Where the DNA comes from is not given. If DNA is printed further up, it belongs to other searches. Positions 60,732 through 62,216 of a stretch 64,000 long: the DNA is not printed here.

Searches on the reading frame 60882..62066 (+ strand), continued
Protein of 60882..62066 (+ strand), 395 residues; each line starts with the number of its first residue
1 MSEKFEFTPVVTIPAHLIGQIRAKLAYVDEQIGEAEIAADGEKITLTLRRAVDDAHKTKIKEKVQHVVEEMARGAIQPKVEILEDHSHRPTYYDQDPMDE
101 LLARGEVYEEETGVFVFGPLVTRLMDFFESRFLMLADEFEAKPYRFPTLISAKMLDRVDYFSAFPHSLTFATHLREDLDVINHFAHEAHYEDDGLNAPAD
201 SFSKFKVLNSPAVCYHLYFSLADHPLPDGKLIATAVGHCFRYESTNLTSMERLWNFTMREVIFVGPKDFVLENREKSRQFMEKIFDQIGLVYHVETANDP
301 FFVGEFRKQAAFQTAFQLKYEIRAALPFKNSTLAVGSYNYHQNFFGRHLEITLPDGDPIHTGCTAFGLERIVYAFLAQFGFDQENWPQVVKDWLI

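Call 35: find_related_loci(query=A2, collection=genome_contigs, flank=10000)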
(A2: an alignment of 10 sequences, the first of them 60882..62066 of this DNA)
Query A2 (395 aa) in genome_contigs; peptide patterns used: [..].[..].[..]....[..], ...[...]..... (x = any residue, [..] = any of these).
236 stretches matched a pattern; 183 encode a relative of the query (tblastn E <= 1e-3); the best 80 are kept; 80 distinct loci.
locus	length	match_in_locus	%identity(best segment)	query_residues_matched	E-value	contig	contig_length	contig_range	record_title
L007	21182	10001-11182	87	1-394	0e+0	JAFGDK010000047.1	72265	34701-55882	MAG: Anaerolineales bacterium isolate Zod_Metabat.1173 k87_2994042, whole genome shotgun sequence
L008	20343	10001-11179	81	1-393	0e+0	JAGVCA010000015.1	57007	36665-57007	MAG: Anaerolineales bacterium isolate DeMMO6_45 c_000000023415, whole genome shotgun sequence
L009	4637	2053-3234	78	1-394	0e+0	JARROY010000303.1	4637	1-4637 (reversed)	MAG: Anaerolineales bacterium isolate Spart_162_MAG scaffold_7996, whole genome shotgun sequence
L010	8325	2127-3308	77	1-394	0e+0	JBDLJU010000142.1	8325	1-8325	MAG: Chloroflexota bacterium isolate MAG109 MAG109_142, whole genome shotgun sequence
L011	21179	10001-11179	74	2-394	0e+0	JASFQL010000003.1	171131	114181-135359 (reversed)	MAG: Anaerolineales bacterium isolate D0819S20remetaG_Bin_326 D0819S20remetaG_FD_scaffold_10_c1, whole genome shotgun se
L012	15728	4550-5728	72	1-394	0e+0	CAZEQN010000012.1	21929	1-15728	MAG TPA_asm: uncultured Anaerolineaceae bacterium isolate SRP287453_co1_211 genome assembly, contig: NODE_4157_length_21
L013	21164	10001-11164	72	5-395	0e+0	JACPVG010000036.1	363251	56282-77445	MAG: Chloroflexi bacterium isolate NC_groundwater_778_Ag_S2p5_63_23 JBCH_GD18_4_SO25_S179_scaffold_909933, whole genome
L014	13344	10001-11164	72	5-394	0e+0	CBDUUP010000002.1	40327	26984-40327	MAG TPA_asm: uncultured Anaerolineales bacterium isolate SRR22302368_binner13_Refined_76 genome assembly, contig: ERZ257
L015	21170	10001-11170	72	4-394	0e+0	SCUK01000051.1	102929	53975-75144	MAG: Anaerolineae bacterium isolate FW602_bin.38 FW602_bin.38-89835, whole genome shotgun sequence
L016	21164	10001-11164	66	5-392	0e+0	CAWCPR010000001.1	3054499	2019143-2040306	MAG: uncultured Chloroflexia bacterium isolate MFD04944.bin.2.27 genome assembly, contig: contig_12334, whole genome sho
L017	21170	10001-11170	65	2-391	0e+0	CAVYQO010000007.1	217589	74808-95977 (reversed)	MAG: uncultured Chloroflexia bacterium isolate MFD04716.bin.2.130 genome assembly, contig: contig_14520, whole genome sh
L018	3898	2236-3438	65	2-394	0e+0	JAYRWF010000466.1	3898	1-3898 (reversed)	MAG: Anaerolineales bacterium isolate NJ_NJASGE3bin.38 k141_1387256, whole genome shotgun sequence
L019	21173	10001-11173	65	1-391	1e-180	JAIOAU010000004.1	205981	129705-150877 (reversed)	MAG: Chloroflexota bacterium isolate S1bins104 c_000000000004, whole genome shotgun sequence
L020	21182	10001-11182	65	1-394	2e-180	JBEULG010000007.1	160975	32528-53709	MAG: Anaerolineales bacterium isolate KC_009 contig7, whole genome shotgun sequence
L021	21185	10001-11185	66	1-394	3e-180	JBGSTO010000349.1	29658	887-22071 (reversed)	MAG: Anaerolineales bacterium isolate JTS-AC409 k141_2844770, whole genome shotgun sequence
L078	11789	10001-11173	63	5-394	8e-171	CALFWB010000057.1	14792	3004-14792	MAG: uncultured Anaerolineales bacterium isolate H1_Bin_METABAT__117_1_1 genome assembly, contig: c_000000636162, whole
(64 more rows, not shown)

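Call 38: find_encoding_contigs(protein=P0124, flank=8000, max_places=2)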
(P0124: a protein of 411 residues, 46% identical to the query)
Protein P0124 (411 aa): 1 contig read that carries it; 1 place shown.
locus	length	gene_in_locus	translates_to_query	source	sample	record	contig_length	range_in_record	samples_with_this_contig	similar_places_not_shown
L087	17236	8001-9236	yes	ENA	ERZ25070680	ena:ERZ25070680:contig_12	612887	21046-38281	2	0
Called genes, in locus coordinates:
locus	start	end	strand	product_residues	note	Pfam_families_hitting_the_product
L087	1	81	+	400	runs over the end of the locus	PF00534:Glycos_transf_1, PF13692:Glyco_trans_1_4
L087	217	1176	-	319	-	PF04321:RmlD_sub_bind (weak), PF01073:3Beta_HSD (weak), PF01370:Epimerase, PF02719:Polysacc_synt_2 (faint), PF07993:NAD_binding_4 (faint), PF16363:GDP_Man_Dehyd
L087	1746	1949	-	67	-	-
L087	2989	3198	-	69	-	-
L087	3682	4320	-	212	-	PF03050:DDE_Tnp_IS66, PF13817:DDE_Tnp_IS66_C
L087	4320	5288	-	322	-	PF13005:zf-IS66, PF03050:DDE_Tnp_IS66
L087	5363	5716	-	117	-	PF05717:TnpB_IS66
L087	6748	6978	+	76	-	-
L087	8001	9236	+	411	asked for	PF00587:tRNA-synt_2b (weak)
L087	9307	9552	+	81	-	-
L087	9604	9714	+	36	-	-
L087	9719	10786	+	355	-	-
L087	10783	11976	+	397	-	PF03062:MBOAT, PF13813:MBOAT_2 (weak)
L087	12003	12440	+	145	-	-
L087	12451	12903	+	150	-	PF13279:4HBT_2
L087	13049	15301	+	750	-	-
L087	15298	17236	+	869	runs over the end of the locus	PF13620:CarboxypepD_reg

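Call 39: find_encoding_contigs(protein=P0150, flank=8000, max_places=2)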
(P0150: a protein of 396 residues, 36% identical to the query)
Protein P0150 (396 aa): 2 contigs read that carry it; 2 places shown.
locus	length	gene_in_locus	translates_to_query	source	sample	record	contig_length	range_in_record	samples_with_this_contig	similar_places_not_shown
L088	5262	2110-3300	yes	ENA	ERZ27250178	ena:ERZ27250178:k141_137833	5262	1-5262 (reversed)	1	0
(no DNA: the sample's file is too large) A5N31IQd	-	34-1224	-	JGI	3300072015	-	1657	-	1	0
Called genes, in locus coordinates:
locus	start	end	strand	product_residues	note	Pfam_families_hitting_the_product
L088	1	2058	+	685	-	?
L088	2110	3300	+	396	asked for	PF00587:tRNA-synt_2b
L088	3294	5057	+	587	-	PF02543:Carbam_trans_N, PF16861:Carbam_trans_C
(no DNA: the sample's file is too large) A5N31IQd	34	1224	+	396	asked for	PF00587:tRNA-synt_2b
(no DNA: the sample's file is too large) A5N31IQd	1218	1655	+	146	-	?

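Call 45: search_solved_structures(query=L002:11684-12457:+, max_evalue=0.01, show_alignments=1)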
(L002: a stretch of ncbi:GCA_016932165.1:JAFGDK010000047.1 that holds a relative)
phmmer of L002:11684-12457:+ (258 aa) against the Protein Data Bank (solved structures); distinct sequences matched with E-value up to 0.01: 21.
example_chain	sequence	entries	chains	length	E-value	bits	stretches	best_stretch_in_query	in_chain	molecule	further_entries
3e4f_A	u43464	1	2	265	4.9e-15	59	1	75-242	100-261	Aminoglycoside N3-acetyltransferase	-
3ijw_A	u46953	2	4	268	5.1e-15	58.9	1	75-242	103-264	Aminoglycoside N3-acetyltransferase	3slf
3sma_A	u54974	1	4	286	1.3e-14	57.6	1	74-168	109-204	FrbF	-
6mn3_A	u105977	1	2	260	2e-14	57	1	7-257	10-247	Aminoglycoside N(3)-acetyltransferase, AAC(3)-IVa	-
3n0s_A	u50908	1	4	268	1.3e-13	54.4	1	75-242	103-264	Aminoglycoside N3-acetyltransferase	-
3kzl_A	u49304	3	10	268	1.3e-13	54.4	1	75-242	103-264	Aminoglycoside N3-acetyltransferase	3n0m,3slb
6mn4_A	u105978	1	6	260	4.9e-13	52.4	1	7-257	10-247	Aminoglycoside N(3)-acetyltransferase, AAC(3)-IVa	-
6mn5_A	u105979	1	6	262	5e-13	52.4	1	6-257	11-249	Aminoglycoside N(3)-acetyltransferase, AAC(3)-IVa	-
5ht0_A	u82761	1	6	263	2.5e-11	46.9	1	5-182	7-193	Aminoglycoside acetyltransferase HMB0005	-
6bbr_A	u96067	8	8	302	4.8e-11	45.9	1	5-181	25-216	AAC 3-VI protein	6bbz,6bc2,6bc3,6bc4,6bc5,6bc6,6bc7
2nyg_A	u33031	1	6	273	4.9e-11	45.9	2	73-181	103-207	YokD protein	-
6np1_A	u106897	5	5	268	1.3e-10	44.5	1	5-181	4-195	Aminoglycoside N(3)-acetyltransferase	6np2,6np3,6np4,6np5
6mb4_A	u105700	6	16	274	1.6e-10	44.2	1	85-169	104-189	Aac(3)-IIIb protein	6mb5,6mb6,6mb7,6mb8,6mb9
6nti_A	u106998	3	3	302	1.8e-10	44.1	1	5-181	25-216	Aminoglycoside N(3)-acetyltransferase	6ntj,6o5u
6mn0_A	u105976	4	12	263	6.3e-10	42.3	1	5-182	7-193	Aminoglycoside N(3)-acetyltransferase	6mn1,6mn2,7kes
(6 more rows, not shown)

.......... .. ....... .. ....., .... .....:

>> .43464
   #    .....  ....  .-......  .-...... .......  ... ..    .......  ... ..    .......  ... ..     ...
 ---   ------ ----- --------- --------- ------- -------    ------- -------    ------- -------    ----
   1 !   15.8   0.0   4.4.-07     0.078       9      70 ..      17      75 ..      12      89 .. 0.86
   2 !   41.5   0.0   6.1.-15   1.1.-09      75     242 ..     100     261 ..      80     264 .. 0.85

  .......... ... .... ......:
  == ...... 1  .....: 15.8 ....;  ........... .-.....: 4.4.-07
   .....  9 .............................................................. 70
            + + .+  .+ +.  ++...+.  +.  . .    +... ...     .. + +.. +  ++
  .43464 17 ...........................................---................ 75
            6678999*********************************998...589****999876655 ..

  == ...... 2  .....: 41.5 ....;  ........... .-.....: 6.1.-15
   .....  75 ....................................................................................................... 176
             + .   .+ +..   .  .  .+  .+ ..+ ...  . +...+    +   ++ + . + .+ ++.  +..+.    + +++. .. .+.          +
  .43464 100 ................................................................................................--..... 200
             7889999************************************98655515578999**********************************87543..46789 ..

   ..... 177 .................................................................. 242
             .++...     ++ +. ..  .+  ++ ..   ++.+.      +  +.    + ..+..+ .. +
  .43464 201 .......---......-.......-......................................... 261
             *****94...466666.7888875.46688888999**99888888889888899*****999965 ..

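Call 46: search_solved_structures(query=L002:12457-13776:+, max_evalue=0.01, show_alignments=1)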
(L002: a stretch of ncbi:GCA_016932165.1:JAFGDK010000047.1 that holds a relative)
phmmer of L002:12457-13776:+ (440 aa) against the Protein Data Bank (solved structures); distinct sequences matched with E-value up to 0.01: 1.
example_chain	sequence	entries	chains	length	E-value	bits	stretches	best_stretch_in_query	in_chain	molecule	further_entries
3k9t_A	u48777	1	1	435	2e-61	211.1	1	5-411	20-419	putative peptidase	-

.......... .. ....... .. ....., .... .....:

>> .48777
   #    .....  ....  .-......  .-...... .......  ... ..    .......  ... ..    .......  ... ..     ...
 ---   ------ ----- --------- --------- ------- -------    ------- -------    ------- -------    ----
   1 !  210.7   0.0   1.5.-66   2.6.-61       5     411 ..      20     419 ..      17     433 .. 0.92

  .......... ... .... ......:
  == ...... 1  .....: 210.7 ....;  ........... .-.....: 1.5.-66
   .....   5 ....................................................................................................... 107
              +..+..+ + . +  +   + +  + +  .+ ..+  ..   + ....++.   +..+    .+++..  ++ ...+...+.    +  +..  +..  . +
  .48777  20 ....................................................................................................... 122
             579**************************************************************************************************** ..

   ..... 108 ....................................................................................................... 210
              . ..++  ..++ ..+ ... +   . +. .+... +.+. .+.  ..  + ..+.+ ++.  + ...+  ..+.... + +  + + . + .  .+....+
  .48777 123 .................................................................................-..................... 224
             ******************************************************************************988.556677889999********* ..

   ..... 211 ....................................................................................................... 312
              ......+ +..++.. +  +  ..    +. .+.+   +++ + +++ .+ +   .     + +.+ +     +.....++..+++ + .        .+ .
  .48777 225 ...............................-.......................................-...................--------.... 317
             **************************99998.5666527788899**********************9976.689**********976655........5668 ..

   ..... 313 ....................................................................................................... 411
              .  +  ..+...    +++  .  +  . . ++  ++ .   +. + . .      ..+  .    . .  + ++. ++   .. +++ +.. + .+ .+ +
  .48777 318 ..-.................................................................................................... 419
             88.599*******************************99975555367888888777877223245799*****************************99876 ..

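Call 56: search_dna_similar(query=window:60882-62066:+, collection=plasmids, mode=protein, max_evalue=1e-8, max_rows=25)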
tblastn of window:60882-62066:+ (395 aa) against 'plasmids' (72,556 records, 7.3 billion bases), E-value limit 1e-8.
Records with a match: 116; places in all: 118; records where one place covers at least 80% of the query: 27.
Best place of each record, by identity: <60% 116.
By first word of the organism name: Streptomyces 22; Rhizobium 16; Bacillus 14; Azospirillum 11; Burkholderia 10; Mycetohabitans 9; Caballeronia 7; Apilactobacillus 6; Cupriavidus 4; Priestia 3; and 8 more.
By predicted mobility (MOB-suite, as given by PLSDB): non-mobilizable 84; conjugative 19; mobilizable 13.
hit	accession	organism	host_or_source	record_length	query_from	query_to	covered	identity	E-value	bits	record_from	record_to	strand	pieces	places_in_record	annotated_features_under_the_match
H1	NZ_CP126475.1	Bacillus thuringiensis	mixed culture,termite gut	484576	13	390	96%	35.7%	3e-69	243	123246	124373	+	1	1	aminoacyl--tRNA ligase-related protein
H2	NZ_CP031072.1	Bacillus mycoides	cell culture,soil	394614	20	392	94%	34.2%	2e-58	212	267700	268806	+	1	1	hypothetical protein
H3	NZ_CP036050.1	Bacillus mycoides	cell culture,soil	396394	20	392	94%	34.2%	2e-58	212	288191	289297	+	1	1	hypothetical protein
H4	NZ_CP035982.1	Bacillus mycoides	cell culture,soil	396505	20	392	94%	34.2%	2e-58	212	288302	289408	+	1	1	hypothetical protein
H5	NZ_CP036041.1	Bacillus mycoides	cell culture,soil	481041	20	392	94%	34.2%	2e-58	212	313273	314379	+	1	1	hypothetical protein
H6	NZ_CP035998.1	Bacillus mycoides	cell culture,soil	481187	20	392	94%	34.2%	2e-58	212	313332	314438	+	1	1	hypothetical protein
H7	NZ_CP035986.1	Bacillus mycoides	cell culture,soil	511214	20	392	94%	34.2%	2e-58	212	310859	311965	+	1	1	hypothetical protein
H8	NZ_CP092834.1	Bacillus mycoides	whole organism,soil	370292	20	392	94%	34.2%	2e-57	210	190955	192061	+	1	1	hypothetical protein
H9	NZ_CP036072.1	Bacillus wiedmannii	cell culture,soil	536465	20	391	94%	34.0%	1e-57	210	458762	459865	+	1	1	hypothetical protein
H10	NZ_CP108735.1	Streptomyces sp. NBC_00984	-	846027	13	391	96%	33.1%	5e-52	194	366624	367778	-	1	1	hypothetical protein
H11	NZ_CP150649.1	Bacillus mycoides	cell culture,soil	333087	60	392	84%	35.9%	5e-57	208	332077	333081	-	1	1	none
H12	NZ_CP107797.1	Streptomyces sp. NBC_00557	-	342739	95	391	75%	38.6%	3e-59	215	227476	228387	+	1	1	hypothetical protein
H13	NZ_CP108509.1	Streptomyces sp. NBC_01237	-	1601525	79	394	80%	35.7%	1e-47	181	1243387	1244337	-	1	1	none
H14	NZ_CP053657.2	Bacillus cereus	culture,soil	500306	34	379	88%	28.5%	1e-23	110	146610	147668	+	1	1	aminoacyl--tRNA ligase-related protein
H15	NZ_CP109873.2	Bacillus cereus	pepper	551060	34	379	88%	28.3%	2e-22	107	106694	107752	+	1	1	aminoacyl--tRNA ligase-related protein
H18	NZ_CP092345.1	Rhizobium gallicum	Phaseolus vulgaris,Cell culture,nodule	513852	50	394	87%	27.5%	3e-23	109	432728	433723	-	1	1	amino acid--[acyl-carrier-protein] ligase | acyl-CoA dehydrogenase family protein | DUF1839 family protein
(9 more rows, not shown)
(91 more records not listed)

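Call 57: search_dna_similar(query=L002:12457-13776:+, collection=plasmids, mode=protein, max_evalue=1e-8, max_rows=25)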
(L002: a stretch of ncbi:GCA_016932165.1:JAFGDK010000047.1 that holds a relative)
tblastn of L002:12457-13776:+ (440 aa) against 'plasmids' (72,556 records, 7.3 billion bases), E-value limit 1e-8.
Records with a match: 42; places in all: 42; records where one place covers at least 80% of the query: 42.
Best place of each record, by identity: <60% 42.
By first word of the organism name: Sinorhizobium 8; Rhizobium 8; Shinella 6; Mesorhizobium 4; Streptomyces 3; Agrobacterium 2; Solidesulfovibrio 1; Tritonibacter 1; Indioceanicola 1; Nonomuraea 1; and 7 more.
By predicted mobility (MOB-suite, as given by PLSDB): non-mobilizable 33; conjugative 7; mobilizable 2.
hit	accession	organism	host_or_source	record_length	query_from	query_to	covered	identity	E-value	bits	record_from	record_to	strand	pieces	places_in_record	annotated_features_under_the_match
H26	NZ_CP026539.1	Solidesulfovibrio carbinolicus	-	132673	2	424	96%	51.4%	3e-116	381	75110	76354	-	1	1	DUF4910 domain-containing protein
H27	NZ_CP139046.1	Streptomyces sp. KN37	whole organism,Kanas soil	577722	4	425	96%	33.5%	6e-60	218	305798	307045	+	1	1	DUF4910 domain-containing protein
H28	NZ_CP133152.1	Sinorhizobium chiapasense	Acaciella angustissima,cell culture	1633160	7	424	95%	32.6%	4e-63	228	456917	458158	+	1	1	none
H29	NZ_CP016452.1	Sinorhizobium sp. RAC02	Microbial isolate,Algal phycosphere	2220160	3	421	95%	32.3%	5e-56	207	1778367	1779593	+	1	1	none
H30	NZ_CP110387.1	Tritonibacter mobilis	-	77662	7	427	96%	32.1%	2e-59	217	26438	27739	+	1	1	DUF4910 domain-containing protein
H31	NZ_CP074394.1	Agrobacterium salinitolerans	Cotton,tiaaue sample,root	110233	7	424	95%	32.1%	4e-62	224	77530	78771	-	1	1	DUF4910 domain-containing protein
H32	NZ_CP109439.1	Streptomyces sp. NBC_01483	-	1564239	4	425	96%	31.5%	4e-58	213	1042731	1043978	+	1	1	none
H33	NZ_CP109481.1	Streptomyces sp. NBC_01450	-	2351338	4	424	96%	31.5%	4e-58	213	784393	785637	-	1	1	none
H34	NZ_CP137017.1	Sinorhizobium fredii GR64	Phaseolus vulgaris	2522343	2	425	96%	30.9%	3e-54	202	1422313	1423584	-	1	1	record has no annotation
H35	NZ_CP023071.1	Sinorhizobium fredii CCBAU 83666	G.max,nodule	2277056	2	425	96%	30.9%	4e-54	201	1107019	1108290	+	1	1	record has no annotation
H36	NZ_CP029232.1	Sinorhizobium fredii CCBAU 45436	Glycine max,cell culture,plant root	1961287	2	425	96%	30.9%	5e-54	201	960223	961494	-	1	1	record has no annotation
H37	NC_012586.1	Sinorhizobium fredii NGR234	-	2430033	5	439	99%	30.0%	3e-53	199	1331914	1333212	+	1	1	record has no annotation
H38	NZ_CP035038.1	Sinorhizobium fredii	single cell,soil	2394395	2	425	96%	30.6%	1e-53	200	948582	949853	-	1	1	none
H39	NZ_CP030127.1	Indioceanicola profundi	sediment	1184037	2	408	93%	31.7%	6e-63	227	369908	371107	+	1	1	none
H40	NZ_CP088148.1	Mesorhizobium ciceri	Cicer arietinum L.,cell culture,radical ...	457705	4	434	98%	29.9%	2e-52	196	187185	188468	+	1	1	DUF4910 domain-containing protein | rfbC: dTDP-4-dehydrorhamnose 3,5-epimerase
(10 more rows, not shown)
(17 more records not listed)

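Call 58: get_annotated_region(hit=H26, flank=12000)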
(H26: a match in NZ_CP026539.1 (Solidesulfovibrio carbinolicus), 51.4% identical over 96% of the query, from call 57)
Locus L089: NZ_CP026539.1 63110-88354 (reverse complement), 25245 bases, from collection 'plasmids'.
description: Solidesulfovibrio carbinolicus strain DSM 3852 plasmid pDCAR1, complete sequence
organism: Solidesulfovibrio carbinolicus (NCBI taxid 296842)
taxonomy: Bacteria; Thermodesulfobacteriota; Desulfovibrionia; Desulfovibrionales; Desulfovibrionaceae; Solidesulfovibrio; Solidesulfovibrio carbinolicus
host: -; source: -; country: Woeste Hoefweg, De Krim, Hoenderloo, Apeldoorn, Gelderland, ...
typing (MOB-suite, as given by PLSDB): non-mobilizable
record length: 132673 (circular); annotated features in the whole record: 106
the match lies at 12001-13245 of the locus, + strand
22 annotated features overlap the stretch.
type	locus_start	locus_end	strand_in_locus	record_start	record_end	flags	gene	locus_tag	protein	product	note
CDS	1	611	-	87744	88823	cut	-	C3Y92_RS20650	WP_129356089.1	acylneuraminate cytidylyltransferase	-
CDS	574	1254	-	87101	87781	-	pseF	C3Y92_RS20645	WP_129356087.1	pseudaminic acid cytidylyltransferase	-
CDS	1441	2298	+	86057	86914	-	-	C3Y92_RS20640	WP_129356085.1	N-acetylneuraminate synthase family protein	GO:0016051 - carbohydrate biosynthetic process [Evidence IEA]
CDS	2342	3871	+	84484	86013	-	-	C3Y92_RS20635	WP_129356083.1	PfkB family carbohydrate kinase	-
CDS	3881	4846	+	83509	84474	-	-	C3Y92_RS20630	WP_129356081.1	hypothetical protein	-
CDS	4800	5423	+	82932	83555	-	-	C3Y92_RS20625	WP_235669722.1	SIS domain-containing protein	-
CDS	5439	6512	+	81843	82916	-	-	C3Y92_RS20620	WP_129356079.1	radical SAM protein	-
CDS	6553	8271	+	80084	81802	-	-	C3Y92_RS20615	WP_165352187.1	radical SAM protein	-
CDS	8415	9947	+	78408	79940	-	-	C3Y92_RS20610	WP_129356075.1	radical SAM protein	-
CDS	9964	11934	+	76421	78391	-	-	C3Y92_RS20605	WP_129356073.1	hypothetical protein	-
CDS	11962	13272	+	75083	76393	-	-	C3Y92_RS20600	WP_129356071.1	DUF4910 domain-containing protein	-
CDS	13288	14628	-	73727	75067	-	-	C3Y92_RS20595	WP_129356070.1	hypothetical protein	-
CDS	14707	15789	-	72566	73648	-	-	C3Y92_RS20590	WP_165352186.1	sialate O-acetylesterase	-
CDS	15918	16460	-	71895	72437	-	-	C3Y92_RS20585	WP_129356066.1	hypothetical protein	-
CDS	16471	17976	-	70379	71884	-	-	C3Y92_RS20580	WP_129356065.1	hypothetical protein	-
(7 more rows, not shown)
